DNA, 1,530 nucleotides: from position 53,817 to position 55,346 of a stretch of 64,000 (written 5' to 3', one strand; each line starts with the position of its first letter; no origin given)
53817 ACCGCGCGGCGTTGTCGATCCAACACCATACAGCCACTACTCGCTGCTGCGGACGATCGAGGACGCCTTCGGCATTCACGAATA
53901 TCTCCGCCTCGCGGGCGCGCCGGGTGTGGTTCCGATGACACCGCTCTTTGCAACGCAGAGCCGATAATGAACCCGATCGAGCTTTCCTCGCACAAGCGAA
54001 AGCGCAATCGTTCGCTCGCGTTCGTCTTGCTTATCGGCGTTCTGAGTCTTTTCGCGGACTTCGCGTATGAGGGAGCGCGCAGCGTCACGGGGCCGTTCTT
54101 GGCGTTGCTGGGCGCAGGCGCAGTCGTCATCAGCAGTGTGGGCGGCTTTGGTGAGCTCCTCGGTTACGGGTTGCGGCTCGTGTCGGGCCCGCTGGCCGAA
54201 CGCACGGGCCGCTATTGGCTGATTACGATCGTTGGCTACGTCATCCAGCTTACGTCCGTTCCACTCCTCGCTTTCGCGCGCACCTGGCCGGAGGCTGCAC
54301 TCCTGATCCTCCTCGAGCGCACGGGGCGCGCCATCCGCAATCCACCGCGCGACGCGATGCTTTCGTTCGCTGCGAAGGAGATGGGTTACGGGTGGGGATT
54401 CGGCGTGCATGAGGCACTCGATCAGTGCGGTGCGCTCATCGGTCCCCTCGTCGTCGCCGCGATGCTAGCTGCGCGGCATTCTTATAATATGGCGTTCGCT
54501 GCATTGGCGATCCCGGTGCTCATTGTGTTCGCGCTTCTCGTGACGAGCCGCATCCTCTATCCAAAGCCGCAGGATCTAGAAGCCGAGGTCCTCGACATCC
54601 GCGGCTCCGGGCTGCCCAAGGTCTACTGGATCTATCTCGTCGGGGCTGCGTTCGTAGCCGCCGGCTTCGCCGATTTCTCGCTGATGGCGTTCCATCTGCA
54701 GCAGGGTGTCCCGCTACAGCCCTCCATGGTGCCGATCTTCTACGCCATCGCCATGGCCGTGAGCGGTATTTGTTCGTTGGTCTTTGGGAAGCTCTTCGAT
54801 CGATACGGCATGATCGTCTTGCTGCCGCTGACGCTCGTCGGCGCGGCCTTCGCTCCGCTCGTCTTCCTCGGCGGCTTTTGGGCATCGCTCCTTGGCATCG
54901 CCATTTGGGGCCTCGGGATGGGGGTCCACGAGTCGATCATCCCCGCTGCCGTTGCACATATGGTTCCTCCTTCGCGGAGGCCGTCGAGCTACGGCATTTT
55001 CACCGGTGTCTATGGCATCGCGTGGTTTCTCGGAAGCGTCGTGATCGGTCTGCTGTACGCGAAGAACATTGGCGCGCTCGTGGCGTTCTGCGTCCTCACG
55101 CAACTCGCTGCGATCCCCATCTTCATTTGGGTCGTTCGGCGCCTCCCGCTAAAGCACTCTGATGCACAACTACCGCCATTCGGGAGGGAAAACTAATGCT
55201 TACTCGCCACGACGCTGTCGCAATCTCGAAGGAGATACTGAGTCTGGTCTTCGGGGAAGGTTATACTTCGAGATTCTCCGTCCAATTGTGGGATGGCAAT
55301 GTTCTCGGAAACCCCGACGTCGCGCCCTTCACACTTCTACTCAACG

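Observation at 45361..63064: Six crcB-motif (fluoride) riboswitches packed into less than 18 kb: a dense, multi-operon fluoride stimulon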

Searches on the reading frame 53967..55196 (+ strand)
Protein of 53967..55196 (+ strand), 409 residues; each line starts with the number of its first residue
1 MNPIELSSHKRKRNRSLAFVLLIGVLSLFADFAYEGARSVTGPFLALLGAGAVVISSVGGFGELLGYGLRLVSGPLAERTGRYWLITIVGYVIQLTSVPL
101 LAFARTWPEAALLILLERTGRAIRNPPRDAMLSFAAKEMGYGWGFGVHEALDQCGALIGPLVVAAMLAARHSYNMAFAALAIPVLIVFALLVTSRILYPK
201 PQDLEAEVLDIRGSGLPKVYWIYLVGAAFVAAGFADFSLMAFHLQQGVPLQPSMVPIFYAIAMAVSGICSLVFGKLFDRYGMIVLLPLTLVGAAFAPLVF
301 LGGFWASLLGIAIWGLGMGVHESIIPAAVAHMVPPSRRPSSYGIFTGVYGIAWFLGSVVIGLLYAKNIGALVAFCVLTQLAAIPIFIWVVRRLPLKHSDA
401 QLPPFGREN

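Call 7: search_protein_families(library=pfam, proteins=[window:53967-55196:+], max_evalue=0.01)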
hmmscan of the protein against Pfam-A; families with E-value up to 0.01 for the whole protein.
window:53967-55196:+ (409 aa): 1 family
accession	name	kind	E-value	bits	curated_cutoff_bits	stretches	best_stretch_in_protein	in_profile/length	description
PF07690.21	MFS_1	-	4.6e-24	85.4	33.4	2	32-320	6-310/347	Major Facilitator Superfamily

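Call 25: find_related_loci(query=window:53967-55196:+, collection=genome_contigs, flank=10000)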
Query window:53967-55196:+ (409 aa) in genome_contigs; peptide patterns used: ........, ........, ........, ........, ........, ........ (x = any residue, [..] = any of these).
211 stretches matched a pattern; 120 encode a relative of the query (tblastn E <= 1e-3); the best 80 are kept; 80 distinct loci.
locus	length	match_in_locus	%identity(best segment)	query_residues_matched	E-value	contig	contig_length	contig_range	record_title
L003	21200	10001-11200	72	1-401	0e+0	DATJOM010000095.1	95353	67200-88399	MAG TPA_asm: Candidatus Acidoferrum sp. isolate SMAG_U14887 k141_1559754, whole genome shotgun sequence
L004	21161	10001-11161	73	13-399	3e-180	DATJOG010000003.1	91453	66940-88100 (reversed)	MAG TPA_asm: Candidatus Acidiferrales bacterium isolate SMAG_U14881 k141_352347, whole genome shotgun sequence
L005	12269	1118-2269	67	9-392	3e-165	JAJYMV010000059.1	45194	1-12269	MAG: bacterium isolate DBS2-4.bin170 NODE_1262_length_45194_cov_1.90197, whole genome shotgun sequence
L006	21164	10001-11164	62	5-392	7e-158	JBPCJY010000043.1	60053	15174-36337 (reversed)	MAG: Ktedonobacteraceae bacterium isolate TH_ant_mag_38 S1Ck127_6543950_flag_1_multi_28.9953_len_60053, whole genome sho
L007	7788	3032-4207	62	16-409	1e-155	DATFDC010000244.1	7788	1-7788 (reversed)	MAG TPA_asm: Solirubrobacteraceae bacterium isolate SMAG_U8570 k141_1047978, whole genome shotgun sequence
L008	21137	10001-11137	62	13-392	2e-154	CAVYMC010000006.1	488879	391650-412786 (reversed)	MAG: uncultured Chloroflexia bacterium isolate MFD01299.bin.2.120 genome assembly, contig: contig_25144, whole genome sh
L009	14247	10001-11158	60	7-392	5e-152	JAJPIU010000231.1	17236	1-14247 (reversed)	MAG: Proteobacteria bacterium isolate Centralia_MAG_377 k107_9700374, whole genome shotgun sequence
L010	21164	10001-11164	64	16-403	5e-152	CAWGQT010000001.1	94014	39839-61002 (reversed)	MAG: uncultured Solirubrobacterales bacterium isolate MFD05502.bin.1.138 genome assembly, contig: contig_15190, whole ge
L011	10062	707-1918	62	2-404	6e-152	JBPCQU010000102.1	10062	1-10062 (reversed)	MAG: Solirubrobacteraceae bacterium isolate TH_ant_mag_216 k127_8464487, whole genome shotgun sequence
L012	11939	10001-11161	62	1-387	2e-150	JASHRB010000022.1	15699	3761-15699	MAG: Candidatus Sulfotelmatobacter sp. isolate JOPF090 JOPF_A04C_contig_15766, whole genome shotgun sequence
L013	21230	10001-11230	61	6-409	5e-150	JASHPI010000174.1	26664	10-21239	MAG: Vulcanimicrobiota bacterium isolate JOPF045 JOPF_AWAY_contig_1046724, whole genome shotgun sequence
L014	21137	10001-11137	61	8-386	2e-149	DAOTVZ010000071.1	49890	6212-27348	MAG TPA_asm: Ktedonobacteraceae bacterium isolate H111_94 k127_341851, whole genome shotgun sequence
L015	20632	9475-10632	63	1-386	2e-148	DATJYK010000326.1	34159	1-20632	MAG TPA_asm: Terriglobia bacterium isolate SMAG_U15150 k141_943649, whole genome shotgun sequence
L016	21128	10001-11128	60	13-387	2e-148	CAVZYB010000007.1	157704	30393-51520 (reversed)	MAG: uncultured Acidobacteriota bacterium isolate MFD01828.bin.2.47 genome assembly, contig: contig_14700, whole genome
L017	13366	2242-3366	60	13-387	7e-148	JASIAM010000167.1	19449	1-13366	MAG: Bryobacteraceae bacterium isolate JOPF335 JOPF_N102_contig_36191, whole genome shotgun sequence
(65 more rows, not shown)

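Call 59: search_protein_families(library=pfam, alignment_id=A9, max_evalue=0.0001)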
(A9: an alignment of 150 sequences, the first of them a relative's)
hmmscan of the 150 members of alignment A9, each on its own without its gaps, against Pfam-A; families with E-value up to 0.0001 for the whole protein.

A. member 1, L061:4755-5654:- (300 aa): 1 family
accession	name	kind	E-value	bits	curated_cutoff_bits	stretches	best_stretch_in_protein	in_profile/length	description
PF00146.26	NADHdh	-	3.2e-30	105.9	27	1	45-287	3-243/298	NADH dehydrogenase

B. families by the number of members that match (of 150 scanned): 50 families (the first 25 are shown)
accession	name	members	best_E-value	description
PF00350.29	Dynamin_N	14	1.7e-27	Dynamin family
PF00146.26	NADHdh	13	4.2e-34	NADH dehydrogenase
PF07690.21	MFS_1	12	3.4e-19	Major Facilitator Superfamily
PF01926.29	MMR_HSR1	12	4e-10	50S ribosome-binding GTPase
PF00009.33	GTP_EFTU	10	3.2e-14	Elongation factor Tu GTP binding domain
PF00005.33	ABC_tran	7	2.9e-27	ABC transporter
PF03193.22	RsgA_GTPase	7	8.2e-06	RsgA GTPase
PF19538.4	DUF6062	6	5.4e-17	Family of unknown function (DUF6062)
PF13304.12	AAA_21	6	6.9e-11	AAA domain, putative AbiEii toxin, Type IV TA system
PF00293.34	NUDIX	5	1.1e-16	NUDIX domain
PF13559.11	DUF4129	5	7.8e-16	Domain of unknown function (DUF4129)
PF02421.24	FeoB_N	5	1e-06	Ferrous iron transport protein B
PF01268.25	FTHFS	3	3.6e-138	Formate--tetrahydrofolate ligase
PF00999.27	Na_H_Exchanger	3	1.1e-26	Sodium/hydrogen exchanger, transmembrane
PF00582.32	Usp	3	3.3e-25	Universal stress protein family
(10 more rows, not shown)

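Call 62: search_protein_families(library=pfam, proteins=[L003:17818-18774:+, L003:18755-20884:+, L003:4938-5888:-, L003:4276-4941:-, L003:2843-4279:-, L003:1279-3027:-, L003:560-1378:-], max_evalue=0.001)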
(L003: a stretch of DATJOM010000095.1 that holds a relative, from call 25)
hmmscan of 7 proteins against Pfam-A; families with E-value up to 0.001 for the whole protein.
L003:17818-18774:+ (318 aa): 1 family
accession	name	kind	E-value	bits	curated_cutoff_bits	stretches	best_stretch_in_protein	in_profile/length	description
PF00146.26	NADHdh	-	7.9e-31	108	27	1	13-313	6-296/298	NADH dehydrogenase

L003:18755-20884:+ (709 aa): 1 family
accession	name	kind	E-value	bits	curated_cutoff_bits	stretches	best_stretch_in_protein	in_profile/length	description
PF00361.26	Proton_antipo_M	-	2.3e-50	171.9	21.5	1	346-637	3-289/294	NADH:quinone oxidoreductase/Mrp antiporter, TM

L003:4938-5888:- (316 aa): 1 family
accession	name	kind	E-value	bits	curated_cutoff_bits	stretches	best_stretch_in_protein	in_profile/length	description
PF00146.26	NADHdh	-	4.4e-33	115.4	27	1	13-306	7-290/298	NADH dehydrogenase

L003:4276-4941:- (221 aa): 0 families

L003:2843-4279:- (478 aa): 1 family
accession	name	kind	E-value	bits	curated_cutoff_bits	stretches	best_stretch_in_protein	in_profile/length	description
PF00361.26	Proton_antipo_M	-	1e-42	146.8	21.5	1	121-410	3-289/294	NADH:quinone oxidoreductase/Mrp antiporter, TM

L003:1279-3027:- (582 aa): 3 families
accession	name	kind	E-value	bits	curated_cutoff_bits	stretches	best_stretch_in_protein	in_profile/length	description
PF00346.24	Complex1_49kDa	-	6.5e-44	150.5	24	2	356-507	16-167/271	Respiratory-chain NADH dehydrogenase, 49 Kd subunit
PF00329.25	Complex1_30kDa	-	2e-15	57.9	22.5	1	91-192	2-109/124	Respiratory-chain NADH dehydrogenase, 30 Kd subunit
PF00374.24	NiFeSe_Hases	-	1.2e-05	25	25.8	1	266-332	1-67/508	Nickel-dependent hydrogenase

L003:560-1378:- (272 aa): 1 family
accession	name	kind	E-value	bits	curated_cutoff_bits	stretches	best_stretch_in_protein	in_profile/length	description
PF01058.29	Oxidored_q6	-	2.3e-25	89.2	27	1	151-260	1-126/128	NADH ubiquinone oxidoreductase, 20 Kd subunit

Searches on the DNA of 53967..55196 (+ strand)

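Call 31: search_rna_families(sources=[L042, L010, L062, L080, L028, L035, L044], threshold=gathering)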
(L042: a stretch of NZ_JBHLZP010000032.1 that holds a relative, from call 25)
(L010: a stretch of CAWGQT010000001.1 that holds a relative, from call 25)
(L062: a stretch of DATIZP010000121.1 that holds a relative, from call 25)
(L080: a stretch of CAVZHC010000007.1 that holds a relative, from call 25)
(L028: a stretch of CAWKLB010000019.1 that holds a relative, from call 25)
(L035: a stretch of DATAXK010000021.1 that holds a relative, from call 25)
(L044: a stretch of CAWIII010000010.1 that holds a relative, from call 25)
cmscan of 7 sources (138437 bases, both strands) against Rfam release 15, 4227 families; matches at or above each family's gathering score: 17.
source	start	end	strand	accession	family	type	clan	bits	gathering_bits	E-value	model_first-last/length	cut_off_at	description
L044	2005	2225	-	RF02005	group-II-D1D4-6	Intron;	CL00102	169.9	49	5e-49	1-225/225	no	Group II catalytic intron D1-D4-6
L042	7868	7931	-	RF01734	Fluoride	Cis-reg; riboswitch;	-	48.6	34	4.4e-10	1-64/64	no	Fluoride riboswitch aptamer (crcB RNA motif)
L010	16367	16427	+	RF01734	Fluoride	Cis-reg; riboswitch;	-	48.5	34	4.8e-10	1-64/64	no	Fluoride riboswitch aptamer (crcB RNA motif)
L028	15154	15217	+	RF01734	Fluoride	Cis-reg; riboswitch;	-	47.2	34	1.3e-09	1-64/64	no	Fluoride riboswitch aptamer (crcB RNA motif)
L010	9526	9587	-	RF01734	Fluoride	Cis-reg; riboswitch;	-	46.7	34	1.8e-09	1-64/64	no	Fluoride riboswitch aptamer (crcB RNA motif)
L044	15884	15944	+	RF01734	Fluoride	Cis-reg; riboswitch;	-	45.3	34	5.4e-09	1-64/64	no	Fluoride riboswitch aptamer (crcB RNA motif)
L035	17675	17738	+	RF01734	Fluoride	Cis-reg; riboswitch;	-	42.2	34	5.4e-08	1-64/64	no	Fluoride riboswitch aptamer (crcB RNA motif)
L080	16079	16142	-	RF01734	Fluoride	Cis-reg; riboswitch;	-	40.3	34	2.2e-07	1-64/64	no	Fluoride riboswitch aptamer (crcB RNA motif)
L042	9202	9266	+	RF01734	Fluoride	Cis-reg; riboswitch;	-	39.4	34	4.6e-07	1-64/64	no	Fluoride riboswitch aptamer (crcB RNA motif)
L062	16115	16178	-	RF01734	Fluoride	Cis-reg; riboswitch;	-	39.1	34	5.5e-07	1-64/64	no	Fluoride riboswitch aptamer (crcB RNA motif)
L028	7949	8013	+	RF01734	Fluoride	Cis-reg; riboswitch;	-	38.8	34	7e-07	1-64/64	no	Fluoride riboswitch aptamer (crcB RNA motif)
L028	11206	11269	+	RF01734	Fluoride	Cis-reg; riboswitch;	-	38.5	34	8.8e-07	1-64/64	no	Fluoride riboswitch aptamer (crcB RNA motif)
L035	6725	6789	+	RF01734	Fluoride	Cis-reg; riboswitch;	-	36.8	34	3.2e-06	1-64/64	no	Fluoride riboswitch aptamer (crcB RNA motif)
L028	14847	14914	-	RF01734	Fluoride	Cis-reg; riboswitch;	-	36.7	34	3.3e-06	1-64/64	no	Fluoride riboswitch aptamer (crcB RNA motif)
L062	9911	9971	+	RF01734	Fluoride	Cis-reg; riboswitch;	-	36.4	34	4.4e-06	1-64/64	no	Fluoride riboswitch aptamer (crcB RNA motif)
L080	9869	9929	+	RF01734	Fluoride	Cis-reg; riboswitch;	-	36.4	34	4.4e-06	1-64/64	no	Fluoride riboswitch aptamer (crcB RNA motif)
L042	2234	2305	+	RF01734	Fluoride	Cis-reg; riboswitch;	-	34.4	34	1.9e-05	1-64/64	no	Fluoride riboswitch aptamer (crcB RNA motif)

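Call 77: search_rna_families(sources=[L042, L035, L010], threshold=evalue, max_evalue=0.01)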
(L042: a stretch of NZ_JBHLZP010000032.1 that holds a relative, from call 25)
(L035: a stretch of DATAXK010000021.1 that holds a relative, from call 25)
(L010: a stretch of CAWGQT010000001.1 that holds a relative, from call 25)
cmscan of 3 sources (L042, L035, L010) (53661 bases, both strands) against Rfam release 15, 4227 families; matches with E-value up to 0.01: 14.
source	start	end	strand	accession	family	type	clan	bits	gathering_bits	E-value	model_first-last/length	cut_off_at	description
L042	7868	7931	-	RF01734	Fluoride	Cis-reg; riboswitch;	-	48.6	34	1.7e-10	1-64/64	no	Fluoride riboswitch aptamer (crcB RNA motif)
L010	16367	16427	+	RF01734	Fluoride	Cis-reg; riboswitch;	-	48.5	34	1.9e-10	1-64/64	no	Fluoride riboswitch aptamer (crcB RNA motif)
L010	9526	9587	-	RF01734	Fluoride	Cis-reg; riboswitch;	-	46.7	34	7e-10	1-64/64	no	Fluoride riboswitch aptamer (crcB RNA motif)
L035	17675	17738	+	RF01734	Fluoride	Cis-reg; riboswitch;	-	42.2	34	2.1e-08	1-64/64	no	Fluoride riboswitch aptamer (crcB RNA motif)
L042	9202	9266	+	RF01734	Fluoride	Cis-reg; riboswitch;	-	39.4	34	1.8e-07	1-64/64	no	Fluoride riboswitch aptamer (crcB RNA motif)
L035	6725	6789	+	RF01734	Fluoride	Cis-reg; riboswitch;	-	36.8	34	1.2e-06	1-64/64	no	Fluoride riboswitch aptamer (crcB RNA motif)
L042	2234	2305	+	RF01734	Fluoride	Cis-reg; riboswitch;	-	34.4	34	7.3e-06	1-64/64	no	Fluoride riboswitch aptamer (crcB RNA motif)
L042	9064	9123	-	RF01734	Fluoride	Cis-reg; riboswitch;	-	33.5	34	1.5e-05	1-64/64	no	Fluoride riboswitch aptamer (crcB RNA motif)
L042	469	532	-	RF01734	Fluoride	Cis-reg; riboswitch;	-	32.5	34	3e-05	1-64/64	no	Fluoride riboswitch aptamer (crcB RNA motif)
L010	9805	9866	+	RF01734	Fluoride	Cis-reg; riboswitch;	-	30.7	34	0.00013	1-64/64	no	Fluoride riboswitch aptamer (crcB RNA motif)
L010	16258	16320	-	RF01734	Fluoride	Cis-reg; riboswitch;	-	29.3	34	0.00035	1-64/64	no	Fluoride riboswitch aptamer (crcB RNA motif)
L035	21043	21119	+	RF01734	Fluoride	Cis-reg; riboswitch;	-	27.5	34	0.0013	1-64/64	no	Fluoride riboswitch aptamer (crcB RNA motif)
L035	17545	17610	-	RF01734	Fluoride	Cis-reg; riboswitch;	-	26.1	34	0.0039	1-64/64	no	Fluoride riboswitch aptamer (crcB RNA motif)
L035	11189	11253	+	RF01734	Fluoride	Cis-reg; riboswitch;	-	25.4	34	0.0064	1-64/64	no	Fluoride riboswitch aptamer (crcB RNA motif)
